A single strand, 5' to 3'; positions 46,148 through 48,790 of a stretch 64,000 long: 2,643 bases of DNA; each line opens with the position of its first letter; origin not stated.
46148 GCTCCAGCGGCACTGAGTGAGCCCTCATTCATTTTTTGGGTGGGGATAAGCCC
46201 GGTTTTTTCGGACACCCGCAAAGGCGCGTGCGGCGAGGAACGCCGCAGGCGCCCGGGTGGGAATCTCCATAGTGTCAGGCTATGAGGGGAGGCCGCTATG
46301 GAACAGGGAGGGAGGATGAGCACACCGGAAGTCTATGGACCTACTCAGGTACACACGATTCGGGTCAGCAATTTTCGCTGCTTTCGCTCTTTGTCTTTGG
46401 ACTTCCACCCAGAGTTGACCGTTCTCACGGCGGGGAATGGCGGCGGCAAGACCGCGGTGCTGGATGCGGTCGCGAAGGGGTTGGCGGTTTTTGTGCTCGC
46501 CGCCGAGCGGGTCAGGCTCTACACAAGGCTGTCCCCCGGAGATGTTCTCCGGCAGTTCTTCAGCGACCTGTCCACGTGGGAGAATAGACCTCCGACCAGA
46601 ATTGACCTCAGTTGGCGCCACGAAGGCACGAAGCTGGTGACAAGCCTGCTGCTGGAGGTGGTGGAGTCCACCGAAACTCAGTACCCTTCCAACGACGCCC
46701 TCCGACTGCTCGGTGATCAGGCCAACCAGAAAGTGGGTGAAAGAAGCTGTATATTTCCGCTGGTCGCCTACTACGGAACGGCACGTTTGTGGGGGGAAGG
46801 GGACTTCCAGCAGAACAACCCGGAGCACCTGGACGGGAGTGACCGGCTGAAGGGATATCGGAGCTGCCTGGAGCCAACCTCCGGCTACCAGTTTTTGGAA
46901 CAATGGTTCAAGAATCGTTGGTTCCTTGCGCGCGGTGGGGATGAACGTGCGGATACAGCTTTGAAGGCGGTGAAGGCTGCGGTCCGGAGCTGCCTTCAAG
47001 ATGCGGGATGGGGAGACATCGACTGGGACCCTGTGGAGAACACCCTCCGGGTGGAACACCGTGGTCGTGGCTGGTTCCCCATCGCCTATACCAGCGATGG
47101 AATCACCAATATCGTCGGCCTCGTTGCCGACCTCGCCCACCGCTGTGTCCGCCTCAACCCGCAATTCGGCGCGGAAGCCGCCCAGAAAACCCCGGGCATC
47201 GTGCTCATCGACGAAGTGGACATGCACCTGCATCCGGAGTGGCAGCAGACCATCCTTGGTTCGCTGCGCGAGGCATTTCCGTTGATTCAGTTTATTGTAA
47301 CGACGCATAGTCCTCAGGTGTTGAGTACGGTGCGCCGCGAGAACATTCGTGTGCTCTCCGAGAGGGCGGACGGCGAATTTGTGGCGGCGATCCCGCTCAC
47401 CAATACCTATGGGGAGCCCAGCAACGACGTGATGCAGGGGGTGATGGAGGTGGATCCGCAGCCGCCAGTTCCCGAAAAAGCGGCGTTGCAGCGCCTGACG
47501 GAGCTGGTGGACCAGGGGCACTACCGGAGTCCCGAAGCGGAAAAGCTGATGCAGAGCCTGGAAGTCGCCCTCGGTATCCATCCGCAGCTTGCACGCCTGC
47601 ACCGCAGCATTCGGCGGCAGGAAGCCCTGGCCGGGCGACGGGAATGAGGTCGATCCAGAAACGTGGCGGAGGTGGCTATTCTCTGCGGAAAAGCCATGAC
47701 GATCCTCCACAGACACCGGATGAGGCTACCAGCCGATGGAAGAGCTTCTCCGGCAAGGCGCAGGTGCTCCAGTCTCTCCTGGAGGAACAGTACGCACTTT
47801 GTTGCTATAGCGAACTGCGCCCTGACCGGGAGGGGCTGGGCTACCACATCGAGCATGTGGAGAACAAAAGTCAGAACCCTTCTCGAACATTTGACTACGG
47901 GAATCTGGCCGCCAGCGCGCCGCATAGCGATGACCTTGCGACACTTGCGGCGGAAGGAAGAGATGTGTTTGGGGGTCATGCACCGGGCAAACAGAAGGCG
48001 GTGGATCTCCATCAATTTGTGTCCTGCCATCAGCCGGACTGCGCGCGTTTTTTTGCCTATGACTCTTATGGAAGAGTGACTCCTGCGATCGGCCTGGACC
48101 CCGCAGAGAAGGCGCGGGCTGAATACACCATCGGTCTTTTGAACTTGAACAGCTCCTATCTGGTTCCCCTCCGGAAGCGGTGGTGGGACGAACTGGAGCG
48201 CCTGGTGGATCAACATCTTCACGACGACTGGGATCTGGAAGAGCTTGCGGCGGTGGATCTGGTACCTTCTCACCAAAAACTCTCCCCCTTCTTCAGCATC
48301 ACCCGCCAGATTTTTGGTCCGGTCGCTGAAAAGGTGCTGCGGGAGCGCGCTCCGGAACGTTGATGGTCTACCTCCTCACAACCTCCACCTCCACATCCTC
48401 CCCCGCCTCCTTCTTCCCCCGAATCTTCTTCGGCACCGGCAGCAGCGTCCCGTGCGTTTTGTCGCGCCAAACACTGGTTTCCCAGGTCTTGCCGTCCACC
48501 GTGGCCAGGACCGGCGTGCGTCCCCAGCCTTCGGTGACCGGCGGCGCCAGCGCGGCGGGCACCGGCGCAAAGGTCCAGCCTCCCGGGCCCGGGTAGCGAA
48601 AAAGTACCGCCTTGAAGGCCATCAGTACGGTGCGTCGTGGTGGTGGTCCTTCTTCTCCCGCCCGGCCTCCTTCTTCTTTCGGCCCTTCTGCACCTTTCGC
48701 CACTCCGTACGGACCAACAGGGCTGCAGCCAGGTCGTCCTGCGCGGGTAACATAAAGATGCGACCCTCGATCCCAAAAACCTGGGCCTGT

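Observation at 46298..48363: Low-GC two-gene ATPase + HNH module (Septu/PtuAB-like) wedged between core genes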

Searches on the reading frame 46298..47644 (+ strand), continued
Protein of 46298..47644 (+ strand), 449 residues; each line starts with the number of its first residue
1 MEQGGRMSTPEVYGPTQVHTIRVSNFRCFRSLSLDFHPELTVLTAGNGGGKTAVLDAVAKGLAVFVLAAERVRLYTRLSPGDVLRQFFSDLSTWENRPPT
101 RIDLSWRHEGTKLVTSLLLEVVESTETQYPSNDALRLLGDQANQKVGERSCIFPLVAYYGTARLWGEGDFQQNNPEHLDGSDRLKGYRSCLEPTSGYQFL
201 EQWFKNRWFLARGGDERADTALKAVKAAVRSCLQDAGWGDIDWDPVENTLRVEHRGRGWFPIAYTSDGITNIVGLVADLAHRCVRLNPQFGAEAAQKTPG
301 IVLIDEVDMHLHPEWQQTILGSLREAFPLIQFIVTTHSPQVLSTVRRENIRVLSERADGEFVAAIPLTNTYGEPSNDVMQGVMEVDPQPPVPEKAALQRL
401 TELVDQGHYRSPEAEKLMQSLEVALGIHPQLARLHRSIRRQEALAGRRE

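Call 42: find_encoding_contigs(protein=P0121, flank=6000, max_places=3)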
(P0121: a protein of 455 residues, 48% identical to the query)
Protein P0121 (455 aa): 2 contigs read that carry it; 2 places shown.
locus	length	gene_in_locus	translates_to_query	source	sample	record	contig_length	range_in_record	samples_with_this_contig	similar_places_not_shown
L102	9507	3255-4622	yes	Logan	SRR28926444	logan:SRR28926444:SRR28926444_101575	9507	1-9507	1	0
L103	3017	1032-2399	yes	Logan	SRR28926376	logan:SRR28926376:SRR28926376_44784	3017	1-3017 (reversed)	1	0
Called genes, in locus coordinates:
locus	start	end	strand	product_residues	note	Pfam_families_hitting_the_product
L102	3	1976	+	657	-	?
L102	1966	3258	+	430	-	-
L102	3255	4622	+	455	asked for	PF02463:SMC_N, PF11398:DUF2813 (faint), PF13175:AAA_15, PF13476:AAA_23, PF13175:AAA_15, PF13304:AAA_21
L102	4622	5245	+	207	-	-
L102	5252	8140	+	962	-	PF06634:DUF1156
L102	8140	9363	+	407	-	PF02463:SMC_N (weak), PF13175:AAA_15, PF13191:AAA_16 (faint), PF13476:AAA_23 (weak), PF13304:AAA_21, PF13175:AAA_15 (weak)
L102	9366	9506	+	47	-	?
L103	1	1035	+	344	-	?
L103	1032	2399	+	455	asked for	PF02463:SMC_N, PF11398:DUF2813 (faint), PF13175:AAA_15, PF13476:AAA_23, PF13175:AAA_15, PF13304:AAA_21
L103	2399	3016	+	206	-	?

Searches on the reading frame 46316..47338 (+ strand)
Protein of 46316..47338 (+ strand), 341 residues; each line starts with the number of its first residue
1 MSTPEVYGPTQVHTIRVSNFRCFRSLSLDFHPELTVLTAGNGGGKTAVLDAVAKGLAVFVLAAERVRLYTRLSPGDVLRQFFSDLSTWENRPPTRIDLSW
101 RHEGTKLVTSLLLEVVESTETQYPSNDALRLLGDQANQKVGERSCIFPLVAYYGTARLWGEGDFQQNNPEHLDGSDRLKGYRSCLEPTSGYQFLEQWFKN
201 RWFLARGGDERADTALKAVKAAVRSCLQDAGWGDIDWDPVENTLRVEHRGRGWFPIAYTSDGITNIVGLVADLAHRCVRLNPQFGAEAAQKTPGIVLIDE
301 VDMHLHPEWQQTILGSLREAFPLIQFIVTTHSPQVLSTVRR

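Call 41: find_related_loci(query=window:46316-47338:+, collection=metagenome_contigs, flank=8000)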
Query window:46316-47338:+ (341 aa) in metagenome_contigs; peptide patterns used: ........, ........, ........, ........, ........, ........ (x = any residue, [..] = any of these).
253 stretches matched a pattern; 168 encode a relative of the query (tblastn E <= 1e-3); the best 80 are kept; 80 distinct loci.
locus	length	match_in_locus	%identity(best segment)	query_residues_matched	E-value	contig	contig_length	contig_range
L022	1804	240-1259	40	14-339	5e-80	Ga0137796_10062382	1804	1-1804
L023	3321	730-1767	41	10-340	6e-77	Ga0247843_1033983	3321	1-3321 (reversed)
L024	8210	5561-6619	40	11-341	4e-76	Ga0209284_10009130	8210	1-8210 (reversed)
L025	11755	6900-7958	42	12-341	3e-76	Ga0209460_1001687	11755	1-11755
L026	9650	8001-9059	41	12-341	2e-75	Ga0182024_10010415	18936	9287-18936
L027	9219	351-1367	42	12-341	4e-75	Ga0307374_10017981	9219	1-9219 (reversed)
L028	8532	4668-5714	41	15-339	1e-74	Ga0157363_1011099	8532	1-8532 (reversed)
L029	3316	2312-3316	40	14-334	9e-75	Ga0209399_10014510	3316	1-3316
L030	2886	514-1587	39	1-341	1e-74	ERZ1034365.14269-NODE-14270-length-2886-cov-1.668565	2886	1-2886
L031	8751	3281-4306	42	11-341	7e-73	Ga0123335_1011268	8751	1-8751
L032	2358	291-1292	40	15-341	1e-74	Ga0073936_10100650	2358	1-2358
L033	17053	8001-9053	39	11-341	9e-73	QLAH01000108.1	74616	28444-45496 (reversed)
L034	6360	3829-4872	39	12-341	1e-72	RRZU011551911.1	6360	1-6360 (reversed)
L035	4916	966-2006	39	9-341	1e-72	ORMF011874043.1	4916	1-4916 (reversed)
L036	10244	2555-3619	38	11-341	2e-72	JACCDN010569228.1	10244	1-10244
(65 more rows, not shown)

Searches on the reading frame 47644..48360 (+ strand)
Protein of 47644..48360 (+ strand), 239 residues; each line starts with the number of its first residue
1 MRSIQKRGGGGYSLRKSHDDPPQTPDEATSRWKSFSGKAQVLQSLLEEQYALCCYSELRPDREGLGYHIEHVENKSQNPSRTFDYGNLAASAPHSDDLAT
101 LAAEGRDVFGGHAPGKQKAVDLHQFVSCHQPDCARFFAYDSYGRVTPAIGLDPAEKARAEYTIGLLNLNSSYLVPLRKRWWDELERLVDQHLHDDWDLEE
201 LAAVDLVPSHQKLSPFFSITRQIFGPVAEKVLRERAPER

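Call 3: search_protein_families(library=pfam, proteins=[window:47644-48360:+], max_evalue=1)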
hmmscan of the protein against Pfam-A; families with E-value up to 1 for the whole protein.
window:47644-48360:+ (239 aa): 0 families

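Call 4: search_protein_families(library=padloc, proteins=[window:47644-48360:+], max_evalue=1)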
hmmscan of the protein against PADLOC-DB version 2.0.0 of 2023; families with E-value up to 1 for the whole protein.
window:47644-48360:+ (239 aa): 39 families (the best 25 are shown)
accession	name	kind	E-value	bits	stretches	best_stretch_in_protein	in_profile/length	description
PDLC00357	PtuB1|PtuB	-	2.7e-117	388.8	1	1-238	1-238/240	Unknown function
PDLC00324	PtuB1|PtuB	-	4.4e-66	220.6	1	1-229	1-208/209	Unknown function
PDLC02924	HNH_I-A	-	4.6e-33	112.9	1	1-224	1-195/198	-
PDLC00332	PtuB1|PtuB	-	4.1e-29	99.9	1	30-225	23-207/212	Unknown function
PDLC00346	PtuB1|PtuB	-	1.2e-23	82.2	1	37-222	35-206/214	Unknown function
PDLC00320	PtuB1|PtuB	-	1.1e-21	75.6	1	26-225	19-199/202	Unknown function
PDLC00326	PtuB1|PtuB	-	7.5e-21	72.9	1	32-195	25-177/197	Unknown function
PDLC00349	PtuB1|PtuB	-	1e-16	59.7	1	27-234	21-255/260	Unknown function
PDLC00358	PtuB1|PtuB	-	9.3e-16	56.1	1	29-203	22-189/215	Unknown function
PDLC00322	PtuB1|PtuB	-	1.5e-15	55.6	1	35-202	29-181/215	Unknown function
PDLC00334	PtuB1|PtuB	-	3.2e-13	48.1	1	29-171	21-153/222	Unknown function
PDLC00344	PtuB1|PtuB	-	3.1e-11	41.4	1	37-93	34-90/213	Unknown function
PDLC00353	PtuB1|PtuB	-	5.5e-10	37.4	1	38-195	38-179/196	Unknown function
PDLC00338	PtuB1|PtuB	-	3e-09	34.7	2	160-234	183-256/261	Unknown function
PDLC00314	PtuB1|PtuB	-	5.5e-09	34.3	1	31-94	28-88/156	Unknown function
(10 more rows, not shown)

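Call 5: search_protein_families(library=ncbifam, proteins=[window:47644-48360:+], max_evalue=1)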
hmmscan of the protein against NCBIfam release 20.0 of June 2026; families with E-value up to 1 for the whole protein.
window:47644-48360:+ (239 aa): 3 families
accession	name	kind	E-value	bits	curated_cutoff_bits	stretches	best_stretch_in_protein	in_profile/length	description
TIGR02646.1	TIGR02646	subfamily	6.4e-23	81.4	52.15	1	31-177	3-144/144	retron system putative HNH endonuclease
NF041761.1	PtuB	equivalog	6e-20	72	150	1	29-218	21-214/218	retron Ec78 anti-phage system effector HNH endonuclease PtuB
NF002732.0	PRK02649.1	equivalog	0.22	11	348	1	155-204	85-134/305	NAD(+) kinase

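Call 7: search_solved_structures(query=window:47644-48360:+, max_evalue=0.01, show_alignments=2)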
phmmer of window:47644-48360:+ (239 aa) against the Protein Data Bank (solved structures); distinct sequences matched with E-value up to 0.01: 8.
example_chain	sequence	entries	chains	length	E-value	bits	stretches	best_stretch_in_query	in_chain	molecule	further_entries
8ee7_C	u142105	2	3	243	1.5e-77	264.2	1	1-237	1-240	PtuB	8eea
9vh1_F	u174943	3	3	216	4.4e-06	30.1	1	32-172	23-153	Retron Ec78 putative HNH endonuclease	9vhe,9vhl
9l7p_H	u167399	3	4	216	1.5e-05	28.4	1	38-172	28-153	TIGR02646 family protein | Retron I-A effector PtuB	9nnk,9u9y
9nnb_J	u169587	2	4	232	1.8e-05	28.1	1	38-172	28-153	Retron I-A effector PtuB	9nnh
9kjx_F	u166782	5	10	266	2.6e-05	27.6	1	39-172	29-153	TIGR02646 family protein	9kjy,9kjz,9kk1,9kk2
22bv_F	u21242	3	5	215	0.0001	25.7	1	38-181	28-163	TIGR02646 family protein | PtuB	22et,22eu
22bu_F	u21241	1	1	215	0.0025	21.1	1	38-181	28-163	TIGR02646 family protein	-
9n69_F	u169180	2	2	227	0.0041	20.4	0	31-171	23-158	TIGR02646 family protein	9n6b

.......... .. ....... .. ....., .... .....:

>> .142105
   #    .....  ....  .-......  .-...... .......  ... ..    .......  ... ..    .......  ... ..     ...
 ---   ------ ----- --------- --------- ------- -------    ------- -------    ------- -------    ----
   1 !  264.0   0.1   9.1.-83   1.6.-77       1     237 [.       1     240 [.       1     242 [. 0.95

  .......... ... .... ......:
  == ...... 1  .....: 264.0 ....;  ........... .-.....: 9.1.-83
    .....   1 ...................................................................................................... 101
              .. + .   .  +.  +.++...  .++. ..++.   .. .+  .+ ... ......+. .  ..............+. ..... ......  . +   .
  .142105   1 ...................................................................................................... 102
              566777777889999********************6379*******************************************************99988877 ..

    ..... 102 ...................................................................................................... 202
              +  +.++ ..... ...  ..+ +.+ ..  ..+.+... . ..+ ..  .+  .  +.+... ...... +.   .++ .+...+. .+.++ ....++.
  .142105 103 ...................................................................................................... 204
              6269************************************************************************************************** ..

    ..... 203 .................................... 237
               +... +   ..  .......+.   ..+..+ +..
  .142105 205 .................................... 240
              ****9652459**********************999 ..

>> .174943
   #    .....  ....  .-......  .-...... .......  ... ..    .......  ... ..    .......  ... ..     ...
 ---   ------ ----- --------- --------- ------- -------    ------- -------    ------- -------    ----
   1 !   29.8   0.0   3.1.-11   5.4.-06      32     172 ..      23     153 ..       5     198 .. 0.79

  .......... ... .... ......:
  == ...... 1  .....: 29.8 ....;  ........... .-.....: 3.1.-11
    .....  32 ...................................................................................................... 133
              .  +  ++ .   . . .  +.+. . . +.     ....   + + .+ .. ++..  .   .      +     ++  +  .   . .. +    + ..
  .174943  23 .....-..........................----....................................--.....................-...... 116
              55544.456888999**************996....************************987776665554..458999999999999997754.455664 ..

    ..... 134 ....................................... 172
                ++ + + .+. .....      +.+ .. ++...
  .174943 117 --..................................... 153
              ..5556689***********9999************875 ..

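Call 16: find_encoding_contigs(protein=window:47644-48360:+, flank=10000, max_places=6)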
Protein window:47644-48360:+ (239 aa): 2 contigs read that carry it; 2 places shown.
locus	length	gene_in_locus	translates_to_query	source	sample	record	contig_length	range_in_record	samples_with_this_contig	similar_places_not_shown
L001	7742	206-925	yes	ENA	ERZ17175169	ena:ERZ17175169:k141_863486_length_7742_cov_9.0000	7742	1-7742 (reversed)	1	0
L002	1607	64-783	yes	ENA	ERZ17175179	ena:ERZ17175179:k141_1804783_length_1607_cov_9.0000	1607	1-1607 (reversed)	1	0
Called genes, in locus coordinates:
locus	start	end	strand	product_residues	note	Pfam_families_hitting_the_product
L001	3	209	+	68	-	?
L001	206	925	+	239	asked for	-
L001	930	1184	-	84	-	PF08922:DUF1905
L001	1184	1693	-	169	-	-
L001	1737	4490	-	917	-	PF13620:CarboxypepD_reg, PF13715:CarbopepD_reg_2, PF07715:Plug, PF25183:OMP_b-brl_4 (faint)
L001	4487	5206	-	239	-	PF01833:TIG (weak)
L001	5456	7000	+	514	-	-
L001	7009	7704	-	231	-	PF05257:CHAP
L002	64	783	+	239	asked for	-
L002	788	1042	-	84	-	PF08922:DUF1905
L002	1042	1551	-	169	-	-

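Call 50: find_homologous_proteins(query=window:47644-48360:+, max_evalue=1e-20)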
Query window:47644-48360:+ (239 aa): 678 proteins with E <= 1e-20 among 1652 candidates; the best 120 are listed.
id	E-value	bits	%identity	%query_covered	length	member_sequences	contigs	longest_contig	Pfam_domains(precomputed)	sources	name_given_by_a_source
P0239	1.2e-141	489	88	100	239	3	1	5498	-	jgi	jgi:uncharacterized protein (TIGR02646 family)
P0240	7.8e-97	342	64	99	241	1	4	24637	-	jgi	jgi:uncharacterized protein (TIGR02646 family)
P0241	1.5e-96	341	63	99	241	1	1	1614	-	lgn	-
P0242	2.1e-96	341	64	99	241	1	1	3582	-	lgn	-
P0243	5.2e-96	339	63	100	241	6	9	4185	-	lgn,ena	-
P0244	1.0e-95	338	64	100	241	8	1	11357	-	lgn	-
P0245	1.0e-95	338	65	100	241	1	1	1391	-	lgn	-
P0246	1.6e-95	338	63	100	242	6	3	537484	-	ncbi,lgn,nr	ncbi:TIGR02646 family protein [Janthinobacterium sp. BJB412]|nr:TIGR02646 family protein [Janthinoba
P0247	1.9e-95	338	62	100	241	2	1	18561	-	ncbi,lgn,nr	ncbi:MAG: TIGR02646 family protein [Methylococcaceae bacterium]|nr:TIGR02646 family protein [Methylo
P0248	2.4e-95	337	64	99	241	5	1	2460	-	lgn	-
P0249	2.9e-95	337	63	100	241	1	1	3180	-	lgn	-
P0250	3.5e-95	337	63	99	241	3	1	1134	-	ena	-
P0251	4.6e-95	336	64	100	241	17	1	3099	-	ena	-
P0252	5.2e-95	336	65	100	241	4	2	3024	-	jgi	jgi:uncharacterized protein (TIGR02646 family)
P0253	6.0e-95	336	63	100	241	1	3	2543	-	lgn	-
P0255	1.0e-94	335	65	99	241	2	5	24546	-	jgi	jgi:uncharacterized protein (TIGR02646 family)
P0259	1.5e-94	335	62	99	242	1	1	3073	-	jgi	jgi:uncharacterized protein (TIGR02646 family)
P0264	6.0e-94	333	61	99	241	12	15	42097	-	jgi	jgi:uncharacterized protein (TIGR02646 family)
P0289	3.1e-92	327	61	100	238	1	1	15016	-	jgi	jgi:uncharacterized protein (TIGR02646 family)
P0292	3.2e-92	327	63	100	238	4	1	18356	-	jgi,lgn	jgi:uncharacterized protein (TIGR02646 family)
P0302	9.1e-92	326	63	99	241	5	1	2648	-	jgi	jgi:uncharacterized protein (TIGR02646 family)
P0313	2.8e-91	324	62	99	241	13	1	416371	-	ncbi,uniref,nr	ncbi:uncharacterized protein (TIGR02646 family) [Pseudomonas lini]|uniref:retron system putative HNH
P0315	2.9e-91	324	62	99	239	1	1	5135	-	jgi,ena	jgi:uncharacterized protein (TIGR02646 family)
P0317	3.1e-91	324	63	99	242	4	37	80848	-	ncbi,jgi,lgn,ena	jgi:uncharacterized protein (TIGR02646 family)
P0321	4.7e-91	323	61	99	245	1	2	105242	-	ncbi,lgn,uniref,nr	ncbi:TIGR02646 family protein [Burkholderia multivorans]|uniref:retron system putative HNH endonucle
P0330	1.4e-90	322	62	94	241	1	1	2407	-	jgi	jgi:uncharacterized protein (TIGR02646 family)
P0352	5.8e-90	320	61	99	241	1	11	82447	-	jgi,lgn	jgi:uncharacterized protein (TIGR02646 family)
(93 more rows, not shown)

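Call 52: find_encoding_contigs(protein=P0239, flank=8000, max_places=4)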
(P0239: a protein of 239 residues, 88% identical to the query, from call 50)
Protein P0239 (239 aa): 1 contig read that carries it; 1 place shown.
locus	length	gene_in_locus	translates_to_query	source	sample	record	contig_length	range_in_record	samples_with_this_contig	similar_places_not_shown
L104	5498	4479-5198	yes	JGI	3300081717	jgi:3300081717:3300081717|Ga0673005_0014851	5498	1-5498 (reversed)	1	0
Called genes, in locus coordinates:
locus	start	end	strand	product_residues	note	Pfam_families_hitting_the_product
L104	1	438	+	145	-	?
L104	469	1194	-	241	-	-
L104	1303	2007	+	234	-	PF01694:Rhomboid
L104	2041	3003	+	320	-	-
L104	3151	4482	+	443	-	PF02463:SMC_N (weak), PF13175:AAA_15 (weak), PF13476:AAA_23, PF13175:AAA_15, PF13304:AAA_21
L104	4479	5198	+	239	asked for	-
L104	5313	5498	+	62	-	?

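Call 64: search_dna_similar(query=window:47644-48360:+, collection=plasmids, mode=protein, max_rows=8, max_evalue=1e-20)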
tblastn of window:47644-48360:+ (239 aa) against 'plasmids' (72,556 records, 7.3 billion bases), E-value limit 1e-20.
No match.

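Call 65: search_dna_similar(query=window:47644-48360:+, collection=phages, mode=protein, max_rows=8, max_evalue=1e-10)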
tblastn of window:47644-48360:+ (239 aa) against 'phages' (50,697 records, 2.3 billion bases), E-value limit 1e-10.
Records with a match: 1; places in all: 1; records where one place covers at least 80% of the query: 1.
Best place of each record, by identity: <60% 1.
By first word of the organism name: Salmonella 1.
By host as written in the record: Homo sapiens 1.
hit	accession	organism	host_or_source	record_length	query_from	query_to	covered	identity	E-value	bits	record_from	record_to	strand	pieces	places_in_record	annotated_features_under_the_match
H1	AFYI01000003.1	Salmonella enterica subsp. enterica serovar Infantis str. ...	Homo sapiens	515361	10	238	96%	52.5%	2e-51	226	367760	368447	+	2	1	hypothetical protein (x3)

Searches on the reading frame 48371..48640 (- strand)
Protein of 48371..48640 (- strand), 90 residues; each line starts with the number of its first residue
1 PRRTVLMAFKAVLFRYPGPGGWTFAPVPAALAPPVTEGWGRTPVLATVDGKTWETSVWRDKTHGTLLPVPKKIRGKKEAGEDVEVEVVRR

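Call 13: search_protein_families(library=pfam, proteins=[window:48371-48640:-], max_evalue=0.001)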
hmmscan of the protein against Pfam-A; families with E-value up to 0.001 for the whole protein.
window:48371-48640:- (90 aa): 1 family
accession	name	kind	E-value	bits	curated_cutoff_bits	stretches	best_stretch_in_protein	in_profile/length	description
PF08922.17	DUF1905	-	1.6e-18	67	24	1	9-87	1-81/81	Domain of unknown function (DUF1905)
